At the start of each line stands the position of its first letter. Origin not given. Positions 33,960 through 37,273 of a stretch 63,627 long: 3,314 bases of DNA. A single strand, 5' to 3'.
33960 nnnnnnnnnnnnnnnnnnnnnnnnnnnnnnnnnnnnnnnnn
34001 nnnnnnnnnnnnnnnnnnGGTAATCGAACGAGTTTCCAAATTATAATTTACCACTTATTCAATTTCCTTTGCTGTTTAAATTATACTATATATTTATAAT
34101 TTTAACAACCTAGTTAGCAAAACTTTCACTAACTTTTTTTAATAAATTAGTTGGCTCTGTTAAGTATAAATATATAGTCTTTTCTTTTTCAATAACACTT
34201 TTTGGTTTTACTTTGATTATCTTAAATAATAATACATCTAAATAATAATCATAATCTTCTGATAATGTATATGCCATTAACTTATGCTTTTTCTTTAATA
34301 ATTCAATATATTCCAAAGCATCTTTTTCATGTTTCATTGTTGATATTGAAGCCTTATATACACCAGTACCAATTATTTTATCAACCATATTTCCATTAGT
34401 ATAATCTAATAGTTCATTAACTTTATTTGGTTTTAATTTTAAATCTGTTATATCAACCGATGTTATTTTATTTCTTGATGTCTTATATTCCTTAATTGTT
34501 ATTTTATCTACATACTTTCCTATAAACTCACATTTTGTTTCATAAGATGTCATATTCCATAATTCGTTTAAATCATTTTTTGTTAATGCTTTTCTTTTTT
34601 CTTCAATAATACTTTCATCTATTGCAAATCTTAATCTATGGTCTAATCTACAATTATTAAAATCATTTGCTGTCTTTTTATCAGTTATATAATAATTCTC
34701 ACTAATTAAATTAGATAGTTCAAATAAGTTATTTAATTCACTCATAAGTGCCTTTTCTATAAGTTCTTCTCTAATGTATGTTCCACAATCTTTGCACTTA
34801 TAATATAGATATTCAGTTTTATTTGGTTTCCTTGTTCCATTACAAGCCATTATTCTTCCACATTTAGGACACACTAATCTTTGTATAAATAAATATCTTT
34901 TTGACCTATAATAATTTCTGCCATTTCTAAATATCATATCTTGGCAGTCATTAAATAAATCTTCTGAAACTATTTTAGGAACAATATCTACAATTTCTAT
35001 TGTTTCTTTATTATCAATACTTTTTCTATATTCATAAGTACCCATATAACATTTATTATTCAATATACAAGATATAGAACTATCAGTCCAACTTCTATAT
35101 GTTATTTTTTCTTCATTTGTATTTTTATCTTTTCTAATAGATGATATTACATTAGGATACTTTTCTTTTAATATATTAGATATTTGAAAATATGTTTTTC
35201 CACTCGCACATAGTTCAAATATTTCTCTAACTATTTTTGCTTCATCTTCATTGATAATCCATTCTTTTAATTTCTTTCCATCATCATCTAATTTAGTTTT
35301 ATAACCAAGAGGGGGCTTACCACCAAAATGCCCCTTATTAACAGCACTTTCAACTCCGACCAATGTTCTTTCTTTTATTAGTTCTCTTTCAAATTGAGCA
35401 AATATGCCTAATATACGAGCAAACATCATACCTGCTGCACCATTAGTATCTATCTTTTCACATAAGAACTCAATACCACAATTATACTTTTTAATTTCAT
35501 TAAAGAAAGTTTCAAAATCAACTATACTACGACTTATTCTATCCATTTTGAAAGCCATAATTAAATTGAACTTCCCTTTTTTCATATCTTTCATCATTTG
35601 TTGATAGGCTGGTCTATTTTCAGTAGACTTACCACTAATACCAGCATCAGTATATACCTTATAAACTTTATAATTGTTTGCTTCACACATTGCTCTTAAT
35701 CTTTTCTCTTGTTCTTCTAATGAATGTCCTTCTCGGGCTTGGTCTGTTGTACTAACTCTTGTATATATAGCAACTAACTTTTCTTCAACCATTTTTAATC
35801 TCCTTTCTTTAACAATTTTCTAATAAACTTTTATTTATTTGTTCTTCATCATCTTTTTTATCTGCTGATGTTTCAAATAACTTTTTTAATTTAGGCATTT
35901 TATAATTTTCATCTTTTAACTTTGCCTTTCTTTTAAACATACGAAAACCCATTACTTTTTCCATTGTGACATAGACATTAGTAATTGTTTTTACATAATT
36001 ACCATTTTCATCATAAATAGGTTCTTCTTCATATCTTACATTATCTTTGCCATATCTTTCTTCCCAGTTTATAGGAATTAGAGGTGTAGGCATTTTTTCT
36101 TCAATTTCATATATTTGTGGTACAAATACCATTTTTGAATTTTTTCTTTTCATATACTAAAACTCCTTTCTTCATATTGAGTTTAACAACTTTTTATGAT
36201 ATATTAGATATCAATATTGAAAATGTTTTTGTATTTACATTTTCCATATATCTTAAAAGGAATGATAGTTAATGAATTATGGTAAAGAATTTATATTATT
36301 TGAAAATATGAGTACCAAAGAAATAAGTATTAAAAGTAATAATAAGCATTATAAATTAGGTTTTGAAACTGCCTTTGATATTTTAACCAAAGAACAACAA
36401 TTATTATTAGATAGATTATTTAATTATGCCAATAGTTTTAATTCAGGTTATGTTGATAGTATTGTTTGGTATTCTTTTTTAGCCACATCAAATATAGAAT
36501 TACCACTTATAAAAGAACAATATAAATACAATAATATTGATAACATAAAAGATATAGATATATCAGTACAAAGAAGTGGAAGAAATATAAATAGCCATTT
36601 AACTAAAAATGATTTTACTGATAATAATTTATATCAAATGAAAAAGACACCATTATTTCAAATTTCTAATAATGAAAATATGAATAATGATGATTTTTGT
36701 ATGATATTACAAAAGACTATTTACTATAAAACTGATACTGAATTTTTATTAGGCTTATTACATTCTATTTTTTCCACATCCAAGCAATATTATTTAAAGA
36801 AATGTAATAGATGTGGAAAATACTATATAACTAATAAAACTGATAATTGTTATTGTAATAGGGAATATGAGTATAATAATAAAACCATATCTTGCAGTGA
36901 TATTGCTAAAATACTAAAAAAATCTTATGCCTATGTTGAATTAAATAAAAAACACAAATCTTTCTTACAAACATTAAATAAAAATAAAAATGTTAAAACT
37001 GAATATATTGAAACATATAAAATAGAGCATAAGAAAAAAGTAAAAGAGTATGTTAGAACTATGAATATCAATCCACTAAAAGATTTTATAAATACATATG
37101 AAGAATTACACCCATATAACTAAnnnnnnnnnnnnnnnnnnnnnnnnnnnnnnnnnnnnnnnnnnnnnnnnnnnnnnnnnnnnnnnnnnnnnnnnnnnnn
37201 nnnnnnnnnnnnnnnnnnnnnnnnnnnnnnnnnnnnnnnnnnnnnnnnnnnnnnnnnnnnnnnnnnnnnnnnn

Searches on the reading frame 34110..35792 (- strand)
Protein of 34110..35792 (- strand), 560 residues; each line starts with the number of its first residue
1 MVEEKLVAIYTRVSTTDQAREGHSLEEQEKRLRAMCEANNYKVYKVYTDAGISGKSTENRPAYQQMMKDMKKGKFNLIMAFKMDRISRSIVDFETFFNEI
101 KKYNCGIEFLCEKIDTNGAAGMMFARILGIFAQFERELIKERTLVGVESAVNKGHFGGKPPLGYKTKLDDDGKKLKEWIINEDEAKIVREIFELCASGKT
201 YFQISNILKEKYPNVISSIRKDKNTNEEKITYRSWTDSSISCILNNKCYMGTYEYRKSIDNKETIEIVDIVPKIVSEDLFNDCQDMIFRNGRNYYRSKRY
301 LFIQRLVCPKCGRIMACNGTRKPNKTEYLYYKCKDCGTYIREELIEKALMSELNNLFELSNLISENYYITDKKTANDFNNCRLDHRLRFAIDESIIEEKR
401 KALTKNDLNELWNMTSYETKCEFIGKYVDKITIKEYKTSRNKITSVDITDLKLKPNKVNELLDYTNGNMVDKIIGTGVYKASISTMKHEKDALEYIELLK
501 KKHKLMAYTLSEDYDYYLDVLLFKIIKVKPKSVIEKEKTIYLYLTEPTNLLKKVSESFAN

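Call 3: search_protein_families(library=pfam, proteins=[window:34110-35792:-], max_evalue=0.1)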
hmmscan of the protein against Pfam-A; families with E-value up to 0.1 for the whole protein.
window:34110-35792:- (560 aa): 7 families
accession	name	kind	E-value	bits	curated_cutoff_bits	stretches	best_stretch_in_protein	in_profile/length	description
PF00239.26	Resolvase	-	3.6e-38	131.4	23.3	1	7-154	1-143/145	Resolvase, N terminal domain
PF07508.19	Recombinase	-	1.7e-17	64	21.1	1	182-287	1-99/102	Recombinase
PF13408.12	Zn_ribbon_recom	-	0.0015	19.3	25.3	1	302-353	2-57/58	Recombinase zinc beta ribbon domain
PF21664.2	TBPIP_C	-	0.006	17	27.2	0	329-367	45-83/115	TBP-interacting protein, C-terminal domain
PF10058.14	Zn_ribbon_10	-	0.024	14.8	24.2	1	305-339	22-53/54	ER junction formation factor lunapark, zinc ribbon finger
PF12172.15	zf-ChsH2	-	0.064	13.5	23.2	0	330-339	11-20/37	ChsH2, rubredoxin-like zinc ribbon domain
PF22747.2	Zn_ribbon_DUF2089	-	0.094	13.3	27.6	0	301-312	8-19/32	DUF2089 zinc ribbon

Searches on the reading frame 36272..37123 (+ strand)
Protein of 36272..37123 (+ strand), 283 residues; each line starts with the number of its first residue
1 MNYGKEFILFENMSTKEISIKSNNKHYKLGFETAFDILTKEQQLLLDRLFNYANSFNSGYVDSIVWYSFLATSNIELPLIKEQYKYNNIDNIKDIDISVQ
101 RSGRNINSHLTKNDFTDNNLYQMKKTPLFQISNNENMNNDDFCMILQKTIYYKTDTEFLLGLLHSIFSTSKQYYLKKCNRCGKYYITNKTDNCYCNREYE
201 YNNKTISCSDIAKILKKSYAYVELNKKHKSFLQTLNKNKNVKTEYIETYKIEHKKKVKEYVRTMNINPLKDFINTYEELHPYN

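Call 3: search_protein_families(library=pfam, proteins=[window:36272-37123:+], max_evalue=0.1)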
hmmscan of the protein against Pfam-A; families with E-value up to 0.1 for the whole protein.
window:36272-37123:+ (283 aa): 1 family
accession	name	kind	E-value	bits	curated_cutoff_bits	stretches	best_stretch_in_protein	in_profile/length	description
PF19553.4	DUF6076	-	0.0022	18.2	23.5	1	171-267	47-140/168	Family of unknown function (DUF6076)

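Call 4: search_protein_families(library=padloc, proteins=[window:36272-37123:+], max_evalue=0.1)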
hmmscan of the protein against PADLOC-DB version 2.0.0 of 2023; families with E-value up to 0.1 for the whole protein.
window:36272-37123:+ (283 aa): 0 families

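Call 5: search_protein_families(library=ncbifam, proteins=[window:36272-37123:+], max_evalue=0.1)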
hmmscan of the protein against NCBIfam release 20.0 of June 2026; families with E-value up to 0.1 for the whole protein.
window:36272-37123:+ (283 aa): 0 families

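Call 6: search_protein_families(library=phrogs, proteins=[window:36272-37123:+], max_evalue=0.01)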
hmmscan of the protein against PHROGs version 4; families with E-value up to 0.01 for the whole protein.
window:36272-37123:+ (283 aa): 0 families
